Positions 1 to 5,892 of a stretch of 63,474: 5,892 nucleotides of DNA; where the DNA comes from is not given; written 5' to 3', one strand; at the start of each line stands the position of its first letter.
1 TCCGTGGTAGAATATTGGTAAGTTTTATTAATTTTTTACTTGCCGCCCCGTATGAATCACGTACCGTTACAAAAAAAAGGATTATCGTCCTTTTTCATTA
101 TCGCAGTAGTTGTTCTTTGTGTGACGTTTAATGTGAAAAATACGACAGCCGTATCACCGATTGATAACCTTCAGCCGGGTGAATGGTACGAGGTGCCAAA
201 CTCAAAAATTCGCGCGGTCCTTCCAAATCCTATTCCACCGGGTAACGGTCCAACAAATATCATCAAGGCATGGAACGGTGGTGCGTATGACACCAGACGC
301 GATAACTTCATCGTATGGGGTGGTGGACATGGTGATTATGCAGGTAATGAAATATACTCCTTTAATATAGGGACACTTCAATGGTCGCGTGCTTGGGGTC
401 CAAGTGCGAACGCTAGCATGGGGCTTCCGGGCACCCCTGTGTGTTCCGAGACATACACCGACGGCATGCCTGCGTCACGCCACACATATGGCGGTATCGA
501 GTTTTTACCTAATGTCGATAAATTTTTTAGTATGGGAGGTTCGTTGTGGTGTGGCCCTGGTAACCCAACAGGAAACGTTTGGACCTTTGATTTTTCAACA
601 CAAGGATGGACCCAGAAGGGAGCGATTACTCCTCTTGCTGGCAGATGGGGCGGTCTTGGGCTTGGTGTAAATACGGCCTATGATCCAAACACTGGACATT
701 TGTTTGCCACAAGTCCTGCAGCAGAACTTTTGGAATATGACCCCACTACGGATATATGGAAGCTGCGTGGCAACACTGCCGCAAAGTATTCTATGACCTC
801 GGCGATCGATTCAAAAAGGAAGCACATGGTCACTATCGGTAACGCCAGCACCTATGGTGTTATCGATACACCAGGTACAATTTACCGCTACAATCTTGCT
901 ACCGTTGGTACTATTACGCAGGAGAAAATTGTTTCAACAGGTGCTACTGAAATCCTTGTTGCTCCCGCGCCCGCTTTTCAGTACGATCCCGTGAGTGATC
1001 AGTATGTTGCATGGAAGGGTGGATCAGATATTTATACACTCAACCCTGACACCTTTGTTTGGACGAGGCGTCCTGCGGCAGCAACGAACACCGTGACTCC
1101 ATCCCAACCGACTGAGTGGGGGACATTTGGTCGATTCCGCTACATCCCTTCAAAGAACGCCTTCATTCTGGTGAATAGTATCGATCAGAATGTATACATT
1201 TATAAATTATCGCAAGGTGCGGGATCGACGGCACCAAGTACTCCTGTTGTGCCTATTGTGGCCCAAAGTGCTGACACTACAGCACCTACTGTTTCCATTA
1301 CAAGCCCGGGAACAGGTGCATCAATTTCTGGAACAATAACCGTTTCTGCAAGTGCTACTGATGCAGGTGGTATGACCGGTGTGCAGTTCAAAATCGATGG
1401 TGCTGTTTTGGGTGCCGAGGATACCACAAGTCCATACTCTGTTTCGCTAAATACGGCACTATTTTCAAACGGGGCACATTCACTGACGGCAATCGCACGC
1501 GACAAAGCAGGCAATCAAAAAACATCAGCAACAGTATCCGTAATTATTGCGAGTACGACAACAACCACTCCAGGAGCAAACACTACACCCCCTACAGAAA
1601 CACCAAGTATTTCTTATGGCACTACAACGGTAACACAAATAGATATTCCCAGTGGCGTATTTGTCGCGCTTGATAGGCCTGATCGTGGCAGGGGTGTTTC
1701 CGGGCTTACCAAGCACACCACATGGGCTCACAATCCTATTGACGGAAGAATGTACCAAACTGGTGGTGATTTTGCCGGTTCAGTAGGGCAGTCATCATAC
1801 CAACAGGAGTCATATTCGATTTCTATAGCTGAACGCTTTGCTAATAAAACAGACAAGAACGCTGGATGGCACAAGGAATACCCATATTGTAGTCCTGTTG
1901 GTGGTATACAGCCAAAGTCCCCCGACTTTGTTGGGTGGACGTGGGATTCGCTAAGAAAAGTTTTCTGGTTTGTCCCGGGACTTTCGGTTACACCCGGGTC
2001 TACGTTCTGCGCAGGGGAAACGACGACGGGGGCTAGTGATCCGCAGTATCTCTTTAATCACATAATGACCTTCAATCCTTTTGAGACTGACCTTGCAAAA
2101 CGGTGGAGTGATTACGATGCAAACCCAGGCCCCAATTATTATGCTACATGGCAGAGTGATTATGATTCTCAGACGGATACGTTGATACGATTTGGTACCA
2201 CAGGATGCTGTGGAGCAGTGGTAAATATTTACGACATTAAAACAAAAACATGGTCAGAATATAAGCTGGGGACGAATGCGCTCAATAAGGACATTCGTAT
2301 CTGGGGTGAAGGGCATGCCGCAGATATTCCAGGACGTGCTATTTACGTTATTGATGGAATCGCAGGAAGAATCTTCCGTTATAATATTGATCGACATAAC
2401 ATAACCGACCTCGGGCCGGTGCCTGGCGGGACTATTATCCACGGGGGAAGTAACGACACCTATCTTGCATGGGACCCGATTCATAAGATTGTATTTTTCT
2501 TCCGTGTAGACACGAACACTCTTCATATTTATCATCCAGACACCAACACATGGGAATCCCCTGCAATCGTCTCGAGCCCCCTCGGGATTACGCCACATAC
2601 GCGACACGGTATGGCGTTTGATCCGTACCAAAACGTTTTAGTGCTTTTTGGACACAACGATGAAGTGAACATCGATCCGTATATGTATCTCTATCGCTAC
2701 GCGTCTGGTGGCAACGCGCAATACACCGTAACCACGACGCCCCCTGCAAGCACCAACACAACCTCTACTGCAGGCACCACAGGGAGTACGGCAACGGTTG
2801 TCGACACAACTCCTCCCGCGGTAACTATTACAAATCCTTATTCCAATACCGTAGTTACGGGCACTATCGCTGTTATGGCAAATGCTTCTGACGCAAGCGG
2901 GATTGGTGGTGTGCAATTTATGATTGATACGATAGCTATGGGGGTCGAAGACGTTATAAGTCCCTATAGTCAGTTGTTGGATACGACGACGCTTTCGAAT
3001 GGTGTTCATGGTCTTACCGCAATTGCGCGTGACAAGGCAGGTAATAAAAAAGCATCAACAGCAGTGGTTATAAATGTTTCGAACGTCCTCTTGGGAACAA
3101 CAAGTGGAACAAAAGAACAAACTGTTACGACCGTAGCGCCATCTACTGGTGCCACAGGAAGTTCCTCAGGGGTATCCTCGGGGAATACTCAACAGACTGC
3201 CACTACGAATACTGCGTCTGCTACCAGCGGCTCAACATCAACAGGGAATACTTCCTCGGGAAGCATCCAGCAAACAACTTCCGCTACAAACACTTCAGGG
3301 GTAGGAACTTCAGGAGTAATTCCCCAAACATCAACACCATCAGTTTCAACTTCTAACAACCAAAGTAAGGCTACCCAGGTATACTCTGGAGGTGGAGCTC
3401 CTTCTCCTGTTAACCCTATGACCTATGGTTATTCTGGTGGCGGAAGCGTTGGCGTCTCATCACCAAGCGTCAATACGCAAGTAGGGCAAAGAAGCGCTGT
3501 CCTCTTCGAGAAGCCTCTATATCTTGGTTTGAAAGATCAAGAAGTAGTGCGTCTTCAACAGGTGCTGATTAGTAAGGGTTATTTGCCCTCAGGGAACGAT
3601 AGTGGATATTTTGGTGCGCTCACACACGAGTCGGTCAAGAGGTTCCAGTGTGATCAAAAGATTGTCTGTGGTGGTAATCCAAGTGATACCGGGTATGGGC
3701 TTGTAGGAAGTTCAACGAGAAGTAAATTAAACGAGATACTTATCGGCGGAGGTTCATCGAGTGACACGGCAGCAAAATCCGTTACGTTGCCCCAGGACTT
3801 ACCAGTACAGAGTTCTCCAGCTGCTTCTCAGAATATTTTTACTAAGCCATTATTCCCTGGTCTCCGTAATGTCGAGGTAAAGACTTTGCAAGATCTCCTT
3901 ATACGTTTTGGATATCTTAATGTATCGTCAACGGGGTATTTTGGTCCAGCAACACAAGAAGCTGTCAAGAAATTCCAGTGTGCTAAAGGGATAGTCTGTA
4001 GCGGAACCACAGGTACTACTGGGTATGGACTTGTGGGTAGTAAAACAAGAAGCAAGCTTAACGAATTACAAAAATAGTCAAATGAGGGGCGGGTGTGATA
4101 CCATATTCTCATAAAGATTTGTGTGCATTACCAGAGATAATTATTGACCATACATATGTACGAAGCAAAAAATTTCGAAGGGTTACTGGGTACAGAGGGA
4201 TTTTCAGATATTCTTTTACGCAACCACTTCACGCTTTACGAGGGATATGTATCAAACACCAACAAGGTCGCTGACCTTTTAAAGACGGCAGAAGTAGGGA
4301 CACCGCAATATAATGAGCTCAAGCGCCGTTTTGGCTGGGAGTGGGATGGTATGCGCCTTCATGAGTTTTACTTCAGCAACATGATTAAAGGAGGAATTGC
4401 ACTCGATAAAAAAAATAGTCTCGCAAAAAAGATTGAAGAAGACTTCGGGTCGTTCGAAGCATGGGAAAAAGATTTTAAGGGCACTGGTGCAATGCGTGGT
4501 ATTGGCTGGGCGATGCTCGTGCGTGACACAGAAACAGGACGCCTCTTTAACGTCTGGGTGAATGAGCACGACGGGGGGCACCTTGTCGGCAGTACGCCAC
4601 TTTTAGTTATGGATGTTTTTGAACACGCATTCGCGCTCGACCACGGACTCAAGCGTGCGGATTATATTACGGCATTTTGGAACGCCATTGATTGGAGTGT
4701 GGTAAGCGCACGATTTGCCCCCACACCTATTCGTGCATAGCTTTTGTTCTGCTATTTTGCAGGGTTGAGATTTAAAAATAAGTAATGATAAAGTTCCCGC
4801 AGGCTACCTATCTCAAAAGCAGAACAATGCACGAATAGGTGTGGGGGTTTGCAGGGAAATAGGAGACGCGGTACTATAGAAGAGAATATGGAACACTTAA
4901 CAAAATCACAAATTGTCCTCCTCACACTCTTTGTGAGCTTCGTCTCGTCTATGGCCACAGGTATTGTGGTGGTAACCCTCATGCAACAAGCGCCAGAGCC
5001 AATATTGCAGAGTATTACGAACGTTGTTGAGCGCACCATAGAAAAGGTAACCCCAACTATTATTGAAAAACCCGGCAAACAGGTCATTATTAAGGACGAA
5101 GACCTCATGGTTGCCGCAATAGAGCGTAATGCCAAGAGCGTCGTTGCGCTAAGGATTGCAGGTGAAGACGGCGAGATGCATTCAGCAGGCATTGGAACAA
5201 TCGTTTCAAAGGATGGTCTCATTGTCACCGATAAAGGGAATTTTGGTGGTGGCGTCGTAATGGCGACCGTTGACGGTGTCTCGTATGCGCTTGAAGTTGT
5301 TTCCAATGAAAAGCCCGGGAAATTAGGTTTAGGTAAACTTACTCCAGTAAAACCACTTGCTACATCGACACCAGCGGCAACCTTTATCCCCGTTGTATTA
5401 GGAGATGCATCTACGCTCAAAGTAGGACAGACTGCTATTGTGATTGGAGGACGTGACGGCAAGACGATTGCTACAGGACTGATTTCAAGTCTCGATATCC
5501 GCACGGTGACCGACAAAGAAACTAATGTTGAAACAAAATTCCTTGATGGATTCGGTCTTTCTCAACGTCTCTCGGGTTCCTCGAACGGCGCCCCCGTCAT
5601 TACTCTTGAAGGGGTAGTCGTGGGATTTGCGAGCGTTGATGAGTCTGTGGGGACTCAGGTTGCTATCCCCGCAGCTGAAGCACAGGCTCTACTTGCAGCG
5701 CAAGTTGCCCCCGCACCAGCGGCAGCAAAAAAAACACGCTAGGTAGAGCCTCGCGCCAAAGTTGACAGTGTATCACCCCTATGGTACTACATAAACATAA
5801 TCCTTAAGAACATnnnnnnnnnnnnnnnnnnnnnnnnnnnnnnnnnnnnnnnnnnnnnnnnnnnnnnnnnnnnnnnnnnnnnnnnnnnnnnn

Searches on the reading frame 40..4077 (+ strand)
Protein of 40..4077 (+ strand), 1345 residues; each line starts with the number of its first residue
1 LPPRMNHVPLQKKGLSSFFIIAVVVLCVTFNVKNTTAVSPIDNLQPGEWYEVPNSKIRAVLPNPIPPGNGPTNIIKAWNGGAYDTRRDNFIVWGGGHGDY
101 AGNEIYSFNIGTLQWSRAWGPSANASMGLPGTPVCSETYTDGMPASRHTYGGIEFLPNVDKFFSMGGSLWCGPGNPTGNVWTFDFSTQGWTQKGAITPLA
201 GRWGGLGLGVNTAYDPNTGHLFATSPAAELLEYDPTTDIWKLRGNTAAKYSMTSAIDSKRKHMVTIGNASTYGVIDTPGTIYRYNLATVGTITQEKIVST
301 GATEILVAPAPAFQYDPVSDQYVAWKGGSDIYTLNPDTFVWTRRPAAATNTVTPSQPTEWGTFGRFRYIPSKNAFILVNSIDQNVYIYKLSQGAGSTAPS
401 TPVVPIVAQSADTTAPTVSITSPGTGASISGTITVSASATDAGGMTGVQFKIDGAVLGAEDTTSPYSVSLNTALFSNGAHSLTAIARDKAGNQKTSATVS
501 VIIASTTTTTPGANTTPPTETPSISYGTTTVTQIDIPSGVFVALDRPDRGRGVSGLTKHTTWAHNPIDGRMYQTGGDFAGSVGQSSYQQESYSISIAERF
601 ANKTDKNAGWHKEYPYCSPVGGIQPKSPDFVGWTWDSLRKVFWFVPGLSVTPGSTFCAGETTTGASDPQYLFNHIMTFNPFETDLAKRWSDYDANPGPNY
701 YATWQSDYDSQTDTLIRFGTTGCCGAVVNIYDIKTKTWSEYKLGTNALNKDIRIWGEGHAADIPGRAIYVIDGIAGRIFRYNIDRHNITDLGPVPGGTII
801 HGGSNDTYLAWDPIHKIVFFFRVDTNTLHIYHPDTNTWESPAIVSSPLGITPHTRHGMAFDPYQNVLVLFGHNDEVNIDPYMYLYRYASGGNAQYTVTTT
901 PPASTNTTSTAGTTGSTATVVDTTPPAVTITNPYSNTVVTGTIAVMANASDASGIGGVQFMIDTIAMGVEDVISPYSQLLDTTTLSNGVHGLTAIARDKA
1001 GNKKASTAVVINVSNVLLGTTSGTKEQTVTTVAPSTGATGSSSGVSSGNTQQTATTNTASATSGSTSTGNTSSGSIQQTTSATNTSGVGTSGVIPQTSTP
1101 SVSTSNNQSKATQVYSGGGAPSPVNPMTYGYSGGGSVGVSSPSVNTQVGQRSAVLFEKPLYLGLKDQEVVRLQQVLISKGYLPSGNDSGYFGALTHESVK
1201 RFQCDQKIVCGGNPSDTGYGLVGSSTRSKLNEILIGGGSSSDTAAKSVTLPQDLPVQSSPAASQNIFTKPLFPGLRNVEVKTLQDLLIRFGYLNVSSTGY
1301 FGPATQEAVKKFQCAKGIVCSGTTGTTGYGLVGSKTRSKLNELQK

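Call 28: search_protein_families(library=pfam, proteins=[window:40-4077:+], max_evalue=0.001)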
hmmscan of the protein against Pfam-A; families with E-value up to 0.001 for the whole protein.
window:40-4077:+ (1345 aa): 7 families
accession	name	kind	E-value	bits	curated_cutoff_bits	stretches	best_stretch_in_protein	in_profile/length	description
PF17957.7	Big_7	-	9e-29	100.4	24.1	2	416-484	1-70/70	Bacterial Ig domain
PF01471.23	PG_binding_1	-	2.6e-20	72.8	23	2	1278-1322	3-47/57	Putative peptidoglycan binding domain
PF24981.1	Beta-prop_ATRN-LZTR1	-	1.4e-06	28.3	50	0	825-904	66-147/289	Attractin/LZTR1 beta-propeller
PF13964.12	Kelch_6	-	6.5e-06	26.4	25.3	0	825-839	27-41/50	Kelch motif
PF24681.1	Kelch_KLHDC2_KLHL20_DRC7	-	3.2e-05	23.8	50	0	825-909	25-108/221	KLHDC2/KLHL20/DRC7 Kelch-repeats domain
PF19077.6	Big_13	-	0.00017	22.4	27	0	447-503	42-100/102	Bacterial Ig-like domain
PF07646.21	Kelch_2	-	0.00042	20.6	21.3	0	816-841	13-44/48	Kelch motif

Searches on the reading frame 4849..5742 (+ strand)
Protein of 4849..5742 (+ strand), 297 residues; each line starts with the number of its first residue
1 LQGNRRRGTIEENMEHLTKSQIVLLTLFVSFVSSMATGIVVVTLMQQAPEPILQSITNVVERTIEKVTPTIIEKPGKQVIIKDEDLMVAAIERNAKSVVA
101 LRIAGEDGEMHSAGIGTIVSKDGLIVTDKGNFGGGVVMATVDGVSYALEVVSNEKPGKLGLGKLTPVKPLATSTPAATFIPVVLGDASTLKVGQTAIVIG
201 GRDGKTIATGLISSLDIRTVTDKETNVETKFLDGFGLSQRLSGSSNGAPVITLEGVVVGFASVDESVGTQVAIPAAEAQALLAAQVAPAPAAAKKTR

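Call 29: search_protein_families(library=pfam, proteins=[window:4849-5742:+], max_evalue=0.001)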
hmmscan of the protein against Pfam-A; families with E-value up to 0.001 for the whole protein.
window:4849-5742:+ (297 aa): 1 family
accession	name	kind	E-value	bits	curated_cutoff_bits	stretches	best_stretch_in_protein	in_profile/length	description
PF13365.12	Trypsin_2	-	3.6e-06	28.2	27.6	1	115-259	2-143/144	Trypsin-like peptidase domain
